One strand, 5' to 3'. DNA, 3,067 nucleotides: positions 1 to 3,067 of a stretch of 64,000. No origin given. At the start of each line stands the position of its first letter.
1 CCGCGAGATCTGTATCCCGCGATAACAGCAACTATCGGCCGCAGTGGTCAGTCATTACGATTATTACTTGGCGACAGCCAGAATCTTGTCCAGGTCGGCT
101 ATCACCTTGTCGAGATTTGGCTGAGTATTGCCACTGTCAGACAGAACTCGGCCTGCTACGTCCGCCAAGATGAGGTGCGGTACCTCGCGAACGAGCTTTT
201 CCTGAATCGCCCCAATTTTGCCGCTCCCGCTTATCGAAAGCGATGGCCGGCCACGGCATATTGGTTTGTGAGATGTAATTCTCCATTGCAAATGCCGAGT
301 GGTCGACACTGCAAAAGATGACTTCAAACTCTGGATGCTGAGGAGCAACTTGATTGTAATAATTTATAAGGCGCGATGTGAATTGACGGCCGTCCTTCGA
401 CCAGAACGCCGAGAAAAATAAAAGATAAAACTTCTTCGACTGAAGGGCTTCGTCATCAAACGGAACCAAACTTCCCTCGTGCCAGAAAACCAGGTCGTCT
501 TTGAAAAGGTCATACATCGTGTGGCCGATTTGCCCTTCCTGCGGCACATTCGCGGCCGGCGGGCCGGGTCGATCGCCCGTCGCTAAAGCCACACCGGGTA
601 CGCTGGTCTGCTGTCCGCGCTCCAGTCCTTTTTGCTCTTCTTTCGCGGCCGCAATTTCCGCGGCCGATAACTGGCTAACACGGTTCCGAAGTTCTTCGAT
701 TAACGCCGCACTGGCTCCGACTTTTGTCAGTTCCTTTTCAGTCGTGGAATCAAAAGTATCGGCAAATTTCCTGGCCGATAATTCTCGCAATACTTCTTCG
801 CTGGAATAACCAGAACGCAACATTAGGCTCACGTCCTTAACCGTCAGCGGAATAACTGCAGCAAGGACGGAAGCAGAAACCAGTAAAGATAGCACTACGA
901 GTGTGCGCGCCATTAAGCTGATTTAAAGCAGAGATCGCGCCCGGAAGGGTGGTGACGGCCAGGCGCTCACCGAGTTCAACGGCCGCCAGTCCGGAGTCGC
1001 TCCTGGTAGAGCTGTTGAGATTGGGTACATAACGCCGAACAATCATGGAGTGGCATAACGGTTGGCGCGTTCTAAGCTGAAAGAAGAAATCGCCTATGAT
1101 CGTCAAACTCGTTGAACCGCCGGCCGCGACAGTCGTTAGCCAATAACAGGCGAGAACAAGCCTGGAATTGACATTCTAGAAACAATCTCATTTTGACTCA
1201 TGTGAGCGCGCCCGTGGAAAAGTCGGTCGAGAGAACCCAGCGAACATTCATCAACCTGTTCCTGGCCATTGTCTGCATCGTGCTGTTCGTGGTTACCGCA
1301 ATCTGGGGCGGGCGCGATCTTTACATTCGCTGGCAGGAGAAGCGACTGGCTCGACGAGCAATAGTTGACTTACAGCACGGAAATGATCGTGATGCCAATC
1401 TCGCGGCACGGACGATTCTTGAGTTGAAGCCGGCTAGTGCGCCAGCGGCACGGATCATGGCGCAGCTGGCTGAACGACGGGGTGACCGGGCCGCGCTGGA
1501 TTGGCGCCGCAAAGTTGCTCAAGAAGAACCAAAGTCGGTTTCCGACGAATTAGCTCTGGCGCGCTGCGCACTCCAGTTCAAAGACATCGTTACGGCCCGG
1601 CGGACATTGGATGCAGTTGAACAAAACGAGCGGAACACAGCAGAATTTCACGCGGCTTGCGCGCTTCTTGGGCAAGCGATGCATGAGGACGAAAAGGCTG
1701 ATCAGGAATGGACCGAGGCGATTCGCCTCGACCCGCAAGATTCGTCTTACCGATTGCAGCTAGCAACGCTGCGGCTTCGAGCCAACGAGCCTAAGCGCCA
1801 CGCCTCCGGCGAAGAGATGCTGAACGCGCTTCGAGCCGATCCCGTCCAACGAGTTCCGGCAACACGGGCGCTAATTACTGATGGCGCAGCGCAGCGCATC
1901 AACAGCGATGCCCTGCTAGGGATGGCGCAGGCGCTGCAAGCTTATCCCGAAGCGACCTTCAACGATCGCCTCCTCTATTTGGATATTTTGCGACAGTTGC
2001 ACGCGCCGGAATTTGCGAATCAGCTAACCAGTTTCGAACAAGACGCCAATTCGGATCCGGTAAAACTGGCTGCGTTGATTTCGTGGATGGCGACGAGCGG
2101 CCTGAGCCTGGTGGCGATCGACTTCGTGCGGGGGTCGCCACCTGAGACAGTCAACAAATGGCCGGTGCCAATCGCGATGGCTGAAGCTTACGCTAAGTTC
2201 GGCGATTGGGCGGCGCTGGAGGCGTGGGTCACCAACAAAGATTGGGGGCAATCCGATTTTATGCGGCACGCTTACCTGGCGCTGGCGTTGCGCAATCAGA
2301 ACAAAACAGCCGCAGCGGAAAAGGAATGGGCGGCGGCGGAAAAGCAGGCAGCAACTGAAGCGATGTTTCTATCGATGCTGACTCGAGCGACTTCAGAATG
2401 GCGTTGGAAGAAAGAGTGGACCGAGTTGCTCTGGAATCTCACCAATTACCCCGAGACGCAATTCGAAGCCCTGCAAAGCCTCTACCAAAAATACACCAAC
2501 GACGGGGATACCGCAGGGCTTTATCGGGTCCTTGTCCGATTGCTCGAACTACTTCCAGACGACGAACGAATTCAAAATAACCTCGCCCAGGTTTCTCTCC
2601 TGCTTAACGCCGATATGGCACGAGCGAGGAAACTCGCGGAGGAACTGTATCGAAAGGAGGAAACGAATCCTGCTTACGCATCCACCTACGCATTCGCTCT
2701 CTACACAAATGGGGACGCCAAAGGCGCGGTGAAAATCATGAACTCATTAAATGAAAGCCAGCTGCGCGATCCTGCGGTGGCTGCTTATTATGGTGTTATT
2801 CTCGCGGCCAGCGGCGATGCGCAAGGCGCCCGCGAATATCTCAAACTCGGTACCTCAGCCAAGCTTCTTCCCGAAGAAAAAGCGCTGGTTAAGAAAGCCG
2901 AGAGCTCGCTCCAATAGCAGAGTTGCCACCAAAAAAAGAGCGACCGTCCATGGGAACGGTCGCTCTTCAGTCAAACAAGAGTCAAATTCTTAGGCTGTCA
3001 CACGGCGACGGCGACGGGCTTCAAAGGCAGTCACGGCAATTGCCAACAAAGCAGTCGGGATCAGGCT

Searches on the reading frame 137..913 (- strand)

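Call 75: search_protein_families(library=pfam, proteins=[window:137-913:-], max_evalue=0.00001)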
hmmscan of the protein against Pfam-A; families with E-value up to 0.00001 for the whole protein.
window:137-913:- (258 aa): 1 family
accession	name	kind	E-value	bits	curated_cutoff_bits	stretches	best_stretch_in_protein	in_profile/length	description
PF13905.12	Thioredoxin_8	-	2.9e-10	40.8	27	1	161-232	2-71/94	Thioredoxin-like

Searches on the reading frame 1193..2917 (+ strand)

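Call 75: search_protein_families(library=pfam, proteins=[window:1193-2917:+], max_evalue=0.00001)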
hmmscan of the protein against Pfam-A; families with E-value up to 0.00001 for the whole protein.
window:1193-2917:+ (574 aa): 2 families
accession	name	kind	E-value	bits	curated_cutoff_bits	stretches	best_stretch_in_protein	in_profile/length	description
PF14559.12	TPR_19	-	8.4e-07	29.7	25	0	470-531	2-63/68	Tetratricopeptide repeat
PF23914.1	TPR_CcmH_CycH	-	9.5e-07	29.2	42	0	450-520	76-148/158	Cytochrome c-type biogenesis protein H TPR domain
